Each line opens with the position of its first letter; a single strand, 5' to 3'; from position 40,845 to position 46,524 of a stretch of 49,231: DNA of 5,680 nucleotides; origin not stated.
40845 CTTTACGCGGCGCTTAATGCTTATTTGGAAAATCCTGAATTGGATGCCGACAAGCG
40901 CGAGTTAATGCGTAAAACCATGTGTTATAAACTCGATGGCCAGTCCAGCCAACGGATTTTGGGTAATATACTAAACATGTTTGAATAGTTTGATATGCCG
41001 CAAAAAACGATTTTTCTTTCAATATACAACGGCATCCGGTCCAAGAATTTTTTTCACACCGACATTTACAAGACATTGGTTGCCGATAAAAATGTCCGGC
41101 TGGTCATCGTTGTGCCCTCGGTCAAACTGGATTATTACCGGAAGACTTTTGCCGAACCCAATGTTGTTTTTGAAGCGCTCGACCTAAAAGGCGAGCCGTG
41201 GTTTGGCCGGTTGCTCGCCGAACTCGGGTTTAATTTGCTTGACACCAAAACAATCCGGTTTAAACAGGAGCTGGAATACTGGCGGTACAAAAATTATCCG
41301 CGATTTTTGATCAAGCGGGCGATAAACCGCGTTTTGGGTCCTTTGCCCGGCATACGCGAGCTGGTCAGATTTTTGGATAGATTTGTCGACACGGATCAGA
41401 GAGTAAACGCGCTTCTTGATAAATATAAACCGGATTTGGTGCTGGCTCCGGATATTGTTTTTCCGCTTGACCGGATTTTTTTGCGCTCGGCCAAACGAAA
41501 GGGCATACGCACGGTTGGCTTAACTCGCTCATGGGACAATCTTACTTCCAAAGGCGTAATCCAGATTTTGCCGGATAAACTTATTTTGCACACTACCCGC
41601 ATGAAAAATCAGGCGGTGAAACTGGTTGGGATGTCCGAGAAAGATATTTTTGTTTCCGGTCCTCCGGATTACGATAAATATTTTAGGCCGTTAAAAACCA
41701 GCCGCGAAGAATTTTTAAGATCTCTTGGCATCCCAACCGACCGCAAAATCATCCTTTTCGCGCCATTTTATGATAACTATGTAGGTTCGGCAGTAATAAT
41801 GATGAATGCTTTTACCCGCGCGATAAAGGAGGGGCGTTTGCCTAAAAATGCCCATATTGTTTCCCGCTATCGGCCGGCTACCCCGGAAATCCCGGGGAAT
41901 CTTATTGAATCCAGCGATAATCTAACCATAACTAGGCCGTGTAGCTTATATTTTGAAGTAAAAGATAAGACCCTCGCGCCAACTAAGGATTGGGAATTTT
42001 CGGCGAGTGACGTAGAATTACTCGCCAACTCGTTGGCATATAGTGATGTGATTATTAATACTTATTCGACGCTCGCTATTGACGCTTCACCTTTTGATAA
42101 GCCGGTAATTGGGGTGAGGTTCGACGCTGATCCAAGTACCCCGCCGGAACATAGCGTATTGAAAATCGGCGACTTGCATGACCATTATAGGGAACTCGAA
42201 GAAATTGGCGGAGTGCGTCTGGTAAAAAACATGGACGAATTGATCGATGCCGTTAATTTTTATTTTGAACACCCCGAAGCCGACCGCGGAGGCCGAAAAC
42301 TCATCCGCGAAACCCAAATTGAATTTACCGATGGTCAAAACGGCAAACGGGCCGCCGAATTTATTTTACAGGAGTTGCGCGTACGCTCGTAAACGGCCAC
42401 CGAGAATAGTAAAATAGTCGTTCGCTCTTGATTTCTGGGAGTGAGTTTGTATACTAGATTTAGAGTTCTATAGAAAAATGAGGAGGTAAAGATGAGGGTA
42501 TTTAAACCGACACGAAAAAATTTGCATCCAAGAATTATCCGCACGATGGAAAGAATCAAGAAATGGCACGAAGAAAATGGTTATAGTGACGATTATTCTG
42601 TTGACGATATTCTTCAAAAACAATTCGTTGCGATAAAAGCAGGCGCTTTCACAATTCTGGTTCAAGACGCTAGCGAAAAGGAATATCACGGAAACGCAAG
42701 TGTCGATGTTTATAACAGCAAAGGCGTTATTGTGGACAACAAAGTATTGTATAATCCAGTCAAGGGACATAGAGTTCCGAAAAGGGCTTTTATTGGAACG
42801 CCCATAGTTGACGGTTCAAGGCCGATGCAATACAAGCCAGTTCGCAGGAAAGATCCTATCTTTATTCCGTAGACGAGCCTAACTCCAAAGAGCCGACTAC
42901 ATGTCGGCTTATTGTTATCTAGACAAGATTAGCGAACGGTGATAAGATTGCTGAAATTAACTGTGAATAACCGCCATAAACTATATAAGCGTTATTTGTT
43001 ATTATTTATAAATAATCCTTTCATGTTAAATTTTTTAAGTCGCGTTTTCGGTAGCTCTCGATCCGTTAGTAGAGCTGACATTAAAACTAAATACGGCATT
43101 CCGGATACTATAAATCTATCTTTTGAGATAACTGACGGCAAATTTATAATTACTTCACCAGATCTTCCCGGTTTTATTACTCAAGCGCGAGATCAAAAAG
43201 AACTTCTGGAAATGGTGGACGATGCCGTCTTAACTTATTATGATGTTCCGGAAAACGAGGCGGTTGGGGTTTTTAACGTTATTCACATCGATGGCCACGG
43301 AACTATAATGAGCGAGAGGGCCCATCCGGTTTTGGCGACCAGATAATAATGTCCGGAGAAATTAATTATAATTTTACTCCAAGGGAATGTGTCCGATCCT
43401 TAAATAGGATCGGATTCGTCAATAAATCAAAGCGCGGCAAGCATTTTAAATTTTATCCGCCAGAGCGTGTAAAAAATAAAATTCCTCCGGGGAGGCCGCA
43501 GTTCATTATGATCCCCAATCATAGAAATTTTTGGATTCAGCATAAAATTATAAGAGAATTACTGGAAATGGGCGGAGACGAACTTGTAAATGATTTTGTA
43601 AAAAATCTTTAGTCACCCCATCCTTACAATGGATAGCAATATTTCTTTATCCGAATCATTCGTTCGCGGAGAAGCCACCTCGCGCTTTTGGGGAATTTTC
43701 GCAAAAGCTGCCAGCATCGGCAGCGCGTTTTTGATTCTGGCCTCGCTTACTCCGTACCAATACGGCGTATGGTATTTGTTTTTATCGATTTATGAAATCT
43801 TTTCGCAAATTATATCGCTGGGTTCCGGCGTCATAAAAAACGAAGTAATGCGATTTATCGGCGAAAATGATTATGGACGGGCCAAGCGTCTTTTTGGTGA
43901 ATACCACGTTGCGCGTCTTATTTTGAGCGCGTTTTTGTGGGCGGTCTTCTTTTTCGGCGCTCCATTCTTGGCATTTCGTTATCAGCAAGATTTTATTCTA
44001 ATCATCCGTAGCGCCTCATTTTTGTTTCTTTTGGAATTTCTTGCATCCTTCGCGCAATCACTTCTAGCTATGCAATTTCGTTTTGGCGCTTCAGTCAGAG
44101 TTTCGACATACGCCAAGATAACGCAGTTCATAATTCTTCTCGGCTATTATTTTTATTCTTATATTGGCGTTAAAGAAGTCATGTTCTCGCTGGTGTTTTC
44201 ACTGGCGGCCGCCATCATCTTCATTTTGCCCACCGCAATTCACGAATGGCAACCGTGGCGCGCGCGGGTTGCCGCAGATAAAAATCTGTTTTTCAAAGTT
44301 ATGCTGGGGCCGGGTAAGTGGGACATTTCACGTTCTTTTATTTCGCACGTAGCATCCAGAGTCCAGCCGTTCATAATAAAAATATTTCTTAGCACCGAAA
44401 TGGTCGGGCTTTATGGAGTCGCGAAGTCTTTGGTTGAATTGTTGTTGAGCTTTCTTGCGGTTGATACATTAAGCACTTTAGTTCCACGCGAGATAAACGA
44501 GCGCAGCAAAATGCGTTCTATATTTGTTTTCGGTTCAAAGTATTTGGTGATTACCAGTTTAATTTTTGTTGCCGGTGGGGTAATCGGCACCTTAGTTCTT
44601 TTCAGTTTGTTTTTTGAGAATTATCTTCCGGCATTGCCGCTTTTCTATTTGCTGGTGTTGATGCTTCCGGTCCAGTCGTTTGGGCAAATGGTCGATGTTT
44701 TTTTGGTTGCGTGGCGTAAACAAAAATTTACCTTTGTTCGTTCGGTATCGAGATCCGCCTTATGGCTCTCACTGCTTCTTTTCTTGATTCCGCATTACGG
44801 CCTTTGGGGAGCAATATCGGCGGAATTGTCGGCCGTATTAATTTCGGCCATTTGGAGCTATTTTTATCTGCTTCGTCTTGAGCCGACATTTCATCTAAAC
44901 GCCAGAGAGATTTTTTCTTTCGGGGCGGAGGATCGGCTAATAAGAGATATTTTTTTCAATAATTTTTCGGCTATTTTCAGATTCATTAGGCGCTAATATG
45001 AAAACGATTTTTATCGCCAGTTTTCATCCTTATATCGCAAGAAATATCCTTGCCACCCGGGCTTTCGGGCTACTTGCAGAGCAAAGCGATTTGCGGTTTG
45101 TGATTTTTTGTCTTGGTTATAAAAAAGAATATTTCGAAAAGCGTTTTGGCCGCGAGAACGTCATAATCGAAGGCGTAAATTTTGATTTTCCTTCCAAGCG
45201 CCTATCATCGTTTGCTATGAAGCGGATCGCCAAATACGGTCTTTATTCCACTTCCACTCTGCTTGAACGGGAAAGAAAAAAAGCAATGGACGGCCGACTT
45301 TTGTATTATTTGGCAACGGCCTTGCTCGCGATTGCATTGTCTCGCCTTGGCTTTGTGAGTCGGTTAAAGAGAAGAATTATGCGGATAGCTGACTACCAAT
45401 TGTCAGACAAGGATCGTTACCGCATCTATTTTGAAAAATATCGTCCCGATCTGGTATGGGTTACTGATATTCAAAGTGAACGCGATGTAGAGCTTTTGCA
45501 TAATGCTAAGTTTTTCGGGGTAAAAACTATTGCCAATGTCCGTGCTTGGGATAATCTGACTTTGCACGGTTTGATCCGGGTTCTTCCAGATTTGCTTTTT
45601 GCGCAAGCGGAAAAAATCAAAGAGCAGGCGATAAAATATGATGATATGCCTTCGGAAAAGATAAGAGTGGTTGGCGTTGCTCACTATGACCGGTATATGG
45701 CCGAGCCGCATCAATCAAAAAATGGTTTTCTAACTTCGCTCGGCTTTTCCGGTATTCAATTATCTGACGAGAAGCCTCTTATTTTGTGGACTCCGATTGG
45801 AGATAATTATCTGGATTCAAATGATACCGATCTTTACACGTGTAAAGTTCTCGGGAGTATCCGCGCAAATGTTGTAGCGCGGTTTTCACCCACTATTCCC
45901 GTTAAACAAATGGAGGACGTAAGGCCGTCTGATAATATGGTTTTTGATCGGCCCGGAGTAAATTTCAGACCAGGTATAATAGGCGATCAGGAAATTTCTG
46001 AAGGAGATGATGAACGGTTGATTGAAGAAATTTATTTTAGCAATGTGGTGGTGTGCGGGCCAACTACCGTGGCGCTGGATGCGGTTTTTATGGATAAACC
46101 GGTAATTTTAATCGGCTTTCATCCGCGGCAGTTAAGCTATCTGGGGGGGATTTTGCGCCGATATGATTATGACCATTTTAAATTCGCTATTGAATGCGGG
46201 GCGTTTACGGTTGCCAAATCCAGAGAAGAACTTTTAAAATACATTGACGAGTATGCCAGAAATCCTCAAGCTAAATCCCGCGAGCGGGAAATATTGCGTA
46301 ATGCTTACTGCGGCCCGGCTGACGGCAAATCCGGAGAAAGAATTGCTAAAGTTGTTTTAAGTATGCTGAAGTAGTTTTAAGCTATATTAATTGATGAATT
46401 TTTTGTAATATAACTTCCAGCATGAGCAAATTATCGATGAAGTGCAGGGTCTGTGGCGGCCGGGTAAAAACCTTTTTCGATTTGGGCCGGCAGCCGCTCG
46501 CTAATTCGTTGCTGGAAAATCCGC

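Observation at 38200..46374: Four diverged paralogs of an unrecognised GT-B-like family arrayed with a flippase and a large membrane protein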

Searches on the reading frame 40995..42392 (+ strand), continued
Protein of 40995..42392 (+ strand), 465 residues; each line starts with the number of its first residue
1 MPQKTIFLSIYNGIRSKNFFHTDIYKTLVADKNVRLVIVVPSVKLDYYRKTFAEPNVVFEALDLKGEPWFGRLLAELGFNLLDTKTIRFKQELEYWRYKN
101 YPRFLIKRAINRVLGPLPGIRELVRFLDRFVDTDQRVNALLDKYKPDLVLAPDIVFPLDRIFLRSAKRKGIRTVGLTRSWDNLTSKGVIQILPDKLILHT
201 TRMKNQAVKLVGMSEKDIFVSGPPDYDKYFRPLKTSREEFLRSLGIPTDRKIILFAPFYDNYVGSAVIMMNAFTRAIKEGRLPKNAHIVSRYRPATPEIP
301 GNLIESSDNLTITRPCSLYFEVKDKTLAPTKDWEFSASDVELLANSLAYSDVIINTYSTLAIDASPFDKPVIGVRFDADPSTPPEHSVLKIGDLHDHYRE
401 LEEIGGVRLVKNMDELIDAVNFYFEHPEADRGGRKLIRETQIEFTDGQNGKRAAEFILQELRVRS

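Call 59: search_protein_families(library=pfam, proteins=[L052:11395-12246:+, L056:2473-3615:+, L058:1473-2633:+, L064:3736-4695:+, L070:8956-9900:+, L056:14432-15373:+, L075:19034-20917:+, L031:4390-5343:+, L013:5349-6272:+, L016:7265-9442:+], max_evalue=0.0001)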
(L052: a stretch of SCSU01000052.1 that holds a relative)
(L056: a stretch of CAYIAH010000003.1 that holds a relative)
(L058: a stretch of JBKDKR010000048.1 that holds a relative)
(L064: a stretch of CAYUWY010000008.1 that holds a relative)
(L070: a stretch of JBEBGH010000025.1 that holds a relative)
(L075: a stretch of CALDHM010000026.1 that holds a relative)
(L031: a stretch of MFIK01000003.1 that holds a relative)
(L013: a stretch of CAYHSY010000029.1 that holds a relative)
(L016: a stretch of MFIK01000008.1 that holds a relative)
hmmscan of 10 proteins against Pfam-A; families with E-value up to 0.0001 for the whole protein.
L052:11395-12246:+ (283 aa): 8 families
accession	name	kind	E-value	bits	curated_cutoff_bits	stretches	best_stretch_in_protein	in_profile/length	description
PF08241.18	Methyltransf_11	-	1.4e-24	86.9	21.2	1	73-168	1-94/95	Methyltransferase domain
PF13649.12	Methyltransf_25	-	2.3e-24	86.4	27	1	73-165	2-97/97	Methyltransferase domain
PF08242.18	Methyltransf_12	-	1.2e-17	64.9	30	1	73-166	1-97/98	Methyltransferase domain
PF13847.12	Methyltransf_31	-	2.9e-17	63.2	27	1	73-183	8-127/145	Methyltransferase domain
PF01209.24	Ubie_methyltran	-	1.9e-15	57.3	20.1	1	55-172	35-154/233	ubiE/COQ5 methyltransferase family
PF13489.12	Methyltransf_23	-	5.7e-15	55.9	27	1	67-221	21-160/164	Methyltransferase domain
PF05175.20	MTS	-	2.2e-08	34.4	23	1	70-165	33-134/170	Methyltransferase small domain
PF00891.24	Methyltransf_2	-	8.2e-05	22.5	22.3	1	73-175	67-170/210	O-methyltransferase domain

L056:2473-3615:+ (380 aa): 5 families
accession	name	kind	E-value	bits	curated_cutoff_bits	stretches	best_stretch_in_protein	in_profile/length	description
PF13692.12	Glyco_trans_1_4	-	2.8e-14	54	27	1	206-341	3-137/142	Glycosyl transferases group 1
PF00534.26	Glycos_transf_1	-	5.5e-12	46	26.4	1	191-352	2-164/172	Glycosyl transferases group 1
PF13439.12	Glyco_transf_4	-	5.9e-10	39.9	28.5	1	24-182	8-168/170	Glycosyltransferase Family 4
PF13524.12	Glyco_trans_1_2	-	5.9e-10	39.7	25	1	247-375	27-144/144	Glycosyl transferase-like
PF13579.12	Glyco_trans_4_4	-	8.4e-07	29.9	29.7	1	24-179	7-158/158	Glycosyl transferase 4-like domain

L058:1473-2633:+ (386 aa): 1 family
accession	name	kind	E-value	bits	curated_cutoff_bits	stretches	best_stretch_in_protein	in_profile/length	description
PF02350.25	Epimerase_2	-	5.4e-70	236.4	30.6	1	26-373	2-346/347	UDP-N-acetylglucosamine 2-epimerase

L064:3736-4695:+ (319 aa): 2 families
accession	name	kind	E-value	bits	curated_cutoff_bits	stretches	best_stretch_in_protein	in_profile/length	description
PF02826.25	2-Hacid_dh_C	-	1.6e-52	177.9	25.1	1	117-295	1-178/178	D-isomer specific 2-hydroxyacid dehydrogenase, NAD binding domain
PF00389.36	2-Hacid_dh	-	4.9e-16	59.1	24.6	1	17-296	6-103/134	D-isomer specific 2-hydroxyacid dehydrogenase, catalytic domain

L070:8956-9900:+ (314 aa): 0 families

L056:14432-15373:+ (313 aa): 2 families
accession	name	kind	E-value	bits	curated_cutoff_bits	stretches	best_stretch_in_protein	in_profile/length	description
PF00535.33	Glycos_transf_2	-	7e-32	111.1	23.3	1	3-164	1-164/168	Glycosyl transferase family 2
PF10111.15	Glyco_tranf_2_2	-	9.1e-05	22.5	27.3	0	3-94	1-92/276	Glycosyltransferase like family 2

L075:19034-20917:+ (627 aa): 3 families
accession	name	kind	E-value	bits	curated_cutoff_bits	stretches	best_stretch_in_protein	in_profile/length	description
PF00733.27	Asn_synthase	-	3.9e-98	329.8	21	1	244-620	3-353/354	Asparagine synthase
PF13537.11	GATase_7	-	9.1e-48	161.8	25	1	47-167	1-123/123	Glutamine amidotransferase domain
PF13522.11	GATase_6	-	1.2e-46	158.4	27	1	32-161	1-130/130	Glutamine amidotransferase domain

L031:4390-5343:+ (317 aa): 3 families
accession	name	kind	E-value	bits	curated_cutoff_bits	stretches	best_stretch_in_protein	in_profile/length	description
PF22725.1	GFO_IDH_MocA_C3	-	6.2e-18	65.4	27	1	136-257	4-123/124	GFO/IDH/MocA C-terminal domain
PF01408.29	GFO_IDH_MocA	-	8.5e-15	55.9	24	1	8-119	3-115/120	Oxidoreductase family, NAD-binding Rossmann fold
PF02894.22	GFO_IDH_MocA_C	-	2.3e-12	47.6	22.9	1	137-271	1-141/218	Oxidoreductase family, C-terminal alpha/beta domain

L013:5349-6272:+ (307 aa): 2 families
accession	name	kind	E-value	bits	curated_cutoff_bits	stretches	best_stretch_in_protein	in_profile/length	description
PF03721.20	UDPG_MGDP_dh_N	-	1.6e-24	87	27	1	45-143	69-181/187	UDP-glucose/GDP-mannose dehydrogenase family, NAD binding domain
PF00984.24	UDPG_MGDP_dh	-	5.1e-17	62.2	25.4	1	175-271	2-92/94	UDP-glucose/GDP-mannose dehydrogenase family, central domain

L016:7265-9442:+ (725 aa): 13 families
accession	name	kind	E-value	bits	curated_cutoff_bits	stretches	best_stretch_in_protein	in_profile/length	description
PF04932.20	Wzy_C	-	9.4e-24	84.3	31.7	1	208-363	2-149/149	O-Antigen ligase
PF14559.12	TPR_19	-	1.4e-17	64.2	25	2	556-613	5-62/68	Tetratricopeptide repeat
PF13428.12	TPR_14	-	1.1e-11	44.6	23.5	0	647-686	4-43/44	Tetratricopeptide repeat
PF07719.23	TPR_2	-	3.1e-10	39.8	27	0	683-709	6-32/34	Tetratricopeptide repeat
PF13432.12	TPR_16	-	3.9e-10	40.4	32.7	1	554-610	9-65/65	Tetratricopeptide repeat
PF14561.12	TPR_20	-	1.9e-08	34.9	25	0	669-713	13-57/90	Tetratricopeptide repeat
PF00515.34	TPR_1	-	5.3e-08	32.8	27.8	0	547-574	6-33/34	Tetratricopeptide repeat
PF13181.12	TPR_8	-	5.8e-08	32.7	25.7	0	543-574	2-33/34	Tetratricopeptide repeat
PF13424.12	TPR_12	-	6e-08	33.2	30.1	0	655-705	21-72/77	Tetratricopeptide repeat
PF13176.12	TPR_7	-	1.5e-06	28.3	27.9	0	682-710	3-33/36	Tetratricopeptide repeat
PF23914.1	TPR_CcmH_CycH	-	4.5e-06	27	42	1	498-608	8-119/158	Cytochrome c-type biogenesis protein H TPR domain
PF13174.12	TPR_6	-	7.8e-06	26.7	26.3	0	683-707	5-29/33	Tetratricopeptide repeat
PF12895.13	ANAPC3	-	3.7e-05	24.4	27.2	0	650-703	28-81/82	Anaphase-promoting complex, cyclosome, subunit 3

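Call 62: find_homologous_proteins(query=A3, max_evalue=1e-10)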
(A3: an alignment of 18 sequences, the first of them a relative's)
Query A3 (18 sequences) (465 aa, profile of the alignment): 91 proteins with E <= 1e-10 among 8000 candidates.
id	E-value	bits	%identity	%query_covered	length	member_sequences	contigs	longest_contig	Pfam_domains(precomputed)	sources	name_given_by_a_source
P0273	5.8e-152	525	25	75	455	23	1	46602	-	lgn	-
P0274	3.2e-150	519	27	68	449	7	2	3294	PF04464.21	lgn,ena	-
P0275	8.2e-143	495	29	67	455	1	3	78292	PF04464.21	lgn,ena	-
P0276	5.0e-142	492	29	67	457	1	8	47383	-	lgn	-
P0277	4.4e-141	489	28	66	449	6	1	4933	PF04464.21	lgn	-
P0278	7.0e-138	478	30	62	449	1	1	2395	PF04464.21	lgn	-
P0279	2.2e-137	477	27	67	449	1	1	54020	PF04464.21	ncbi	-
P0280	1.9e-134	467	25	69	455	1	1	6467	-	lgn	-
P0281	2.2e-134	467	24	98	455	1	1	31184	PF04464.21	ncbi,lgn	-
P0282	2.9e-120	420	32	69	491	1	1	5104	PF04464.21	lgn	-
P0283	6.1e-120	419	32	99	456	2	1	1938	PF04464.21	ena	-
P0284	6.2e-120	419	28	99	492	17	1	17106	PF04464.21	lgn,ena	-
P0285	4.0e-117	410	45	99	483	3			PF04464.21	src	-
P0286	1.2e-116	408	26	99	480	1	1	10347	PF04464.21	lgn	-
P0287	2.4e-116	407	38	98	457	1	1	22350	PF04464.21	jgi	-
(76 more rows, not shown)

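Call 69: search_protein_families(library=ncbifam, alignment_id=A3, max_evalue=0.01)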
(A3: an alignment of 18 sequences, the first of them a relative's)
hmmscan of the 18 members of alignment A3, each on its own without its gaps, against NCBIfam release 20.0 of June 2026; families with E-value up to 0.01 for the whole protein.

A. member 1, L060:10007-11404:+ (465 aa): 3 families
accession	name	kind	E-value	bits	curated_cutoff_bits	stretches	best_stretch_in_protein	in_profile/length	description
NF046086.1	BFO_1060_trans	domain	2.3e-16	59.9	200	2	275-457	204-362/365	BFO_1060 family glycosyltransferase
TIGR04396.2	surf_polysacc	subfamily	8.2e-05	21.9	125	0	342-403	259-321/427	surface carbohydrate biosynthesis protein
TIGR00236.1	wecB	equivalog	0.00094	18.4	210.15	1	137-372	77-301/366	non-hydrolyzing UDP-N-acetylglucosamine 2-epimerase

B. families by the number of members that match (of 18 scanned): 4 families
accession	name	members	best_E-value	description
NF046086.1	BFO_1060_trans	18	1.4e-23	BFO_1060 family glycosyltransferase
TIGR04396.2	surf_polysacc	9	1.3e-11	surface carbohydrate biosynthesis protein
TIGR00236.1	wecB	1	0.00094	non-hydrolyzing UDP-N-acetylglucosamine 2-epimerase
TIGR03449.1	mycothiol_MshA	1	0.0042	D-inositol-3-phosphate glycosyltransferase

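Call 79: search_protein_families(library=pfam, proteins=[P0123, P0127, P0166, P0172, P0204, P0264, P0135, P0266], max_evalue=0.001)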
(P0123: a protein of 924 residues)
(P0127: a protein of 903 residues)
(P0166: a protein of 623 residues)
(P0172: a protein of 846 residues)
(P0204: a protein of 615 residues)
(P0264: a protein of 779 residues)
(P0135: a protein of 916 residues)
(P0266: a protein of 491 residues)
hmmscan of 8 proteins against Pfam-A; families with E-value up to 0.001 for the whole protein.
P0123 (924 aa): 1 family
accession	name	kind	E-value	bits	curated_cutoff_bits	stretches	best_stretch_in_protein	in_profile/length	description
PF04464.20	Glyphos_transf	-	4.6e-11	42.7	22.1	1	659-917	132-366/367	CDP-Glycerol:Poly(glycerophosphate) glycerophosphotransferase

P0127 (903 aa): 0 families

P0166 (623 aa): 1 family
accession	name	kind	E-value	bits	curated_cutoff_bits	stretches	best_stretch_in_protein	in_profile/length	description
PF04464.20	Glyphos_transf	-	2.2e-10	40.5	22.1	1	350-417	134-200/367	CDP-Glycerol:Poly(glycerophosphate) glycerophosphotransferase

P0172 (846 aa): 2 families
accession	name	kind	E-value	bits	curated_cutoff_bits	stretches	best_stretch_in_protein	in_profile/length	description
PF04464.20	Glyphos_transf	-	3.6e-14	52.9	22.1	1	183-435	136-365/367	CDP-Glycerol:Poly(glycerophosphate) glycerophosphotransferase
PF13489.12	Methyltransf_23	-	4.6e-08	33.4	27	1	571-722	10-162/164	Methyltransferase domain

P0204 (615 aa): 1 family
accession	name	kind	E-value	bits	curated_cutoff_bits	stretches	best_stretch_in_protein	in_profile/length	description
PF04464.20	Glyphos_transf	-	0.0009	18.7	22.1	0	211-443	155-361/367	CDP-Glycerol:Poly(glycerophosphate) glycerophosphotransferase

P0264 (779 aa): 2 families
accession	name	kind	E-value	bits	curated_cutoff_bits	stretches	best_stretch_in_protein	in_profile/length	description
PF01522.26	Polysacc_deac_1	-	3.1e-11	43.7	23.1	1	656-718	51-112/124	Polysaccharide deacetylase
PF04464.20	Glyphos_transf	-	2.2e-09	37.2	22.1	1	193-447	137-366/367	CDP-Glycerol:Poly(glycerophosphate) glycerophosphotransferase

P0135 (916 aa): 1 family
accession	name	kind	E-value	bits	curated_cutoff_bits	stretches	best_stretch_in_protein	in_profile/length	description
PF04464.20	Glyphos_transf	-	1.3e-14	54.4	22.1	1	657-911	136-365/367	CDP-Glycerol:Poly(glycerophosphate) glycerophosphotransferase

P0266 (491 aa): 0 families

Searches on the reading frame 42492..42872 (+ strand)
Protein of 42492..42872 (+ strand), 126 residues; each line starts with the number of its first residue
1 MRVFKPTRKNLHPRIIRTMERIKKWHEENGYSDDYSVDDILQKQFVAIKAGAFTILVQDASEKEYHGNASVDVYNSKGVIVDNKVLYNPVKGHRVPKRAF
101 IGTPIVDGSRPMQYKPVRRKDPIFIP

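Call 3: search_protein_families(library=pfam, proteins=[window:42492-42872:+], max_evalue=0.01)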
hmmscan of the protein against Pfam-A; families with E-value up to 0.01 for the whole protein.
window:42492-42872:+ (126 aa): 2 families
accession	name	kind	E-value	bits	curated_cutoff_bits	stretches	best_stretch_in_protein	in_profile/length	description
PF12045.13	DUF3528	-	0.0013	20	29.5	1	19-76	42-102/126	Protein of unknown function (DUF3528)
PF00614.28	PLDc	-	0.0046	17.4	21.9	0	71-102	2-20/28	Phospholipase D Active site motif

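Call 4: search_protein_families(library=ncbifam, proteins=[window:42492-42872:+], max_evalue=0.01)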
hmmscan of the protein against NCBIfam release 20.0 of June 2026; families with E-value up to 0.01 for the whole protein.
window:42492-42872:+ (126 aa): 0 families

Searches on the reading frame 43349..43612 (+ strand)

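Call 6: search_protein_families(library=pfam, proteins=[window:43349-43612:+], max_evalue=0.001)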
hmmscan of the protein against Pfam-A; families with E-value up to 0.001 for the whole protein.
window:43349-43612:+ (87 aa): 1 family
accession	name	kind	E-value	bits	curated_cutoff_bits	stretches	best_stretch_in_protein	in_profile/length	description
PF07927.17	HicA_toxin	-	0.00043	20.8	27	1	12-60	2-41/58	HicA toxin of bacterial toxin-antitoxin,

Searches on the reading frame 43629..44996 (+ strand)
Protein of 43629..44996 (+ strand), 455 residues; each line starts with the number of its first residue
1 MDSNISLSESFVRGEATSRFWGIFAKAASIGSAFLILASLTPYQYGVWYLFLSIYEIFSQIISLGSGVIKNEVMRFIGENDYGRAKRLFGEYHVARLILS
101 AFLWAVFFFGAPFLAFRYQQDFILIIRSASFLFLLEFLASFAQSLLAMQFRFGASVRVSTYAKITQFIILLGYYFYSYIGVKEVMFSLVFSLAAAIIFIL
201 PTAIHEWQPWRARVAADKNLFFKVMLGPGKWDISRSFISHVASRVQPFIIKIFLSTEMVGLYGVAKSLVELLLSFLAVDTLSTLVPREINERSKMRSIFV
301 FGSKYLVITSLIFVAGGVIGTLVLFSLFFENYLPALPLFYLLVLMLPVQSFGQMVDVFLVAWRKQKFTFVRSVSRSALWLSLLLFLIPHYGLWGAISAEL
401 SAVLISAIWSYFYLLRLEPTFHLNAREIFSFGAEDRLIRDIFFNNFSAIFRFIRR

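Call 3: search_protein_families(library=pfam, proteins=[window:43629-44996:+], max_evalue=0.01)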
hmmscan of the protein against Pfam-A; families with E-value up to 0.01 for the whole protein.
window:43629-44996:+ (455 aa): 1 family
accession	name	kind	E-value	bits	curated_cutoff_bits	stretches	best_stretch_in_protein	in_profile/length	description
PF01943.22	Polysacc_synt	-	3.4e-10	40.2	28.2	1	39-287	29-269/274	Polysaccharide biosynthesis protein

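Call 4: search_protein_families(library=ncbifam, proteins=[window:43629-44996:+], max_evalue=0.01)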
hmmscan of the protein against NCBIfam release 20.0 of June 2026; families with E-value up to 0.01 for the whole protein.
window:43629-44996:+ (455 aa): 0 families

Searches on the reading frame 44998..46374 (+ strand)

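Call 3: search_protein_families(library=pfam, proteins=[window:44998-46374:+], max_evalue=0.01)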
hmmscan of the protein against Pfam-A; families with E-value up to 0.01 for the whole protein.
window:44998-46374:+ (458 aa): 1 family
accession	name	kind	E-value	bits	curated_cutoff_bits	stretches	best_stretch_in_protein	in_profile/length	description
PF04464.20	Glyphos_transf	-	0.00035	20.1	22.1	1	404-454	316-366/367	CDP-Glycerol:Poly(glycerophosphate) glycerophosphotransferase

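Call 4: search_protein_families(library=ncbifam, proteins=[window:44998-46374:+], max_evalue=0.01)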
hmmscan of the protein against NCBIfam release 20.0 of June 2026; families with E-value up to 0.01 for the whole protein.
window:44998-46374:+ (458 aa): 1 family
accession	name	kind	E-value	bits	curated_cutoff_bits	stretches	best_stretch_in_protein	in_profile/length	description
NF046086.1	BFO_1060_trans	domain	1.1e-10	41.2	200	2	142-265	40-168/365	BFO_1060 family glycosyltransferase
